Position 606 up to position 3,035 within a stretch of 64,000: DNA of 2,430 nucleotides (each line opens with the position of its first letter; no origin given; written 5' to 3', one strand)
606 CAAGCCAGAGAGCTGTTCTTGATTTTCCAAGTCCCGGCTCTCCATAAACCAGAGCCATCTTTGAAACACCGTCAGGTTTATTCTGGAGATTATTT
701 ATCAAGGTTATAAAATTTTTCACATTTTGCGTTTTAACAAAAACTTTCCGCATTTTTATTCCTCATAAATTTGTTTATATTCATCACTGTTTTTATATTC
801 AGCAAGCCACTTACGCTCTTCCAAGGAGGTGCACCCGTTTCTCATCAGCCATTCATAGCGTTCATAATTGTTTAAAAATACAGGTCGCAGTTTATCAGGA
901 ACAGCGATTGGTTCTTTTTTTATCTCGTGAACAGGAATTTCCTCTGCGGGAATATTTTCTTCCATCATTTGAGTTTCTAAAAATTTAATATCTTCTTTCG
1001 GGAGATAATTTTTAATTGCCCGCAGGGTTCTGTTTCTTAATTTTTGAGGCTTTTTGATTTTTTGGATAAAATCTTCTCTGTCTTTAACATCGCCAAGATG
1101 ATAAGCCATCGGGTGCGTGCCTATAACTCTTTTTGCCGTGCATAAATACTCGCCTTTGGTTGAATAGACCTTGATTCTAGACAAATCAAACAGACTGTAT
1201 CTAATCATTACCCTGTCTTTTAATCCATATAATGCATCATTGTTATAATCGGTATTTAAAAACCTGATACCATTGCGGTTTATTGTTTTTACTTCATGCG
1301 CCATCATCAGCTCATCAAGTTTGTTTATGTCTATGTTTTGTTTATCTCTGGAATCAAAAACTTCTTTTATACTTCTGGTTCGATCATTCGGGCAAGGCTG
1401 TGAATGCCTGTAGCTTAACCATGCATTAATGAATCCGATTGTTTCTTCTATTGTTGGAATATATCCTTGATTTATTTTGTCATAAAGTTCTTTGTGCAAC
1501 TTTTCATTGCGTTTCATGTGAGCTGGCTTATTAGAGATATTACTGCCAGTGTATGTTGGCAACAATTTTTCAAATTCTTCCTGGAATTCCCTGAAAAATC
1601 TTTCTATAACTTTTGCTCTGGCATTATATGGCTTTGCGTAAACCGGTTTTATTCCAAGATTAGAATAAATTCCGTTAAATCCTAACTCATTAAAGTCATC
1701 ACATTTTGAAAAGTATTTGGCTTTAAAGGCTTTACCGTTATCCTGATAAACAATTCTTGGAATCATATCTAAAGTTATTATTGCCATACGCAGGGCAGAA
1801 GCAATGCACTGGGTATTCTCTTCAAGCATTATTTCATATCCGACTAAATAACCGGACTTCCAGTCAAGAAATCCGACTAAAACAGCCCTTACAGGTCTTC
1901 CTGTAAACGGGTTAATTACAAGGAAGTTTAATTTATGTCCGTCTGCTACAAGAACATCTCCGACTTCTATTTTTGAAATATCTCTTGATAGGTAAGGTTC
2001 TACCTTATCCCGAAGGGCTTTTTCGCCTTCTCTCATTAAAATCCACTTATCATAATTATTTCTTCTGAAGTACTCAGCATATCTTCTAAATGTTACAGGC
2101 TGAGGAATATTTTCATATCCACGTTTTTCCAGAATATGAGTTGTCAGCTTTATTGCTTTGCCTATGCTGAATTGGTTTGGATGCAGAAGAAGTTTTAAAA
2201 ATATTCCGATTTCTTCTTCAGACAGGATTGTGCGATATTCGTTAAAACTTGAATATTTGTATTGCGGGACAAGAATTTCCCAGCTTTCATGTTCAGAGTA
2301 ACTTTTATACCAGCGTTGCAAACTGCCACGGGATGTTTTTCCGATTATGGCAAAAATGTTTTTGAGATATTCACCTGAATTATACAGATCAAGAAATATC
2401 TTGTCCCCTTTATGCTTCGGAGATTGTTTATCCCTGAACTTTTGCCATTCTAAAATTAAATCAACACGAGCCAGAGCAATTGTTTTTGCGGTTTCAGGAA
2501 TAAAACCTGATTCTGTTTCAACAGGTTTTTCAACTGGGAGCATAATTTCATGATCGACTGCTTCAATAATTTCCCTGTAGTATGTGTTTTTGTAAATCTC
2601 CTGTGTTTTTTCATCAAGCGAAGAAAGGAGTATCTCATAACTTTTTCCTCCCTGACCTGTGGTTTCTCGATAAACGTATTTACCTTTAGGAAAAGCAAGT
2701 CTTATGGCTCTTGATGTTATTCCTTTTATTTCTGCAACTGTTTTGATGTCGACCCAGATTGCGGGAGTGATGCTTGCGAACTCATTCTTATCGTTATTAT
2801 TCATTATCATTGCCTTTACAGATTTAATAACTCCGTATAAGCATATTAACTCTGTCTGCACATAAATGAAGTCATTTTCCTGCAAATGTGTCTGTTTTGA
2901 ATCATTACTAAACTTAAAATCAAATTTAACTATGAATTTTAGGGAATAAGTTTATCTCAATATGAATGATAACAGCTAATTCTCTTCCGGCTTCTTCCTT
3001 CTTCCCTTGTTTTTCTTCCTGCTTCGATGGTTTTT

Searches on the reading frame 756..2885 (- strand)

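Call 10: search_protein_families(library=pfam, proteins=[window:756-2885:-])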
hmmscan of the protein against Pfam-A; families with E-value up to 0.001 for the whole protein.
window:756-2885:- (709 aa): 2 families
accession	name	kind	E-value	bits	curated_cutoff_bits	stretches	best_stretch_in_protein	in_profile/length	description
PF09299.17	Mu-transpos_C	-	1.7e-15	57.2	21.7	1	524-583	1-61/61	Mu transposase, C-terminal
PF00665.32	rve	-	4.5e-05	24.1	32.6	1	333-421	23-101/102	Integrase core domain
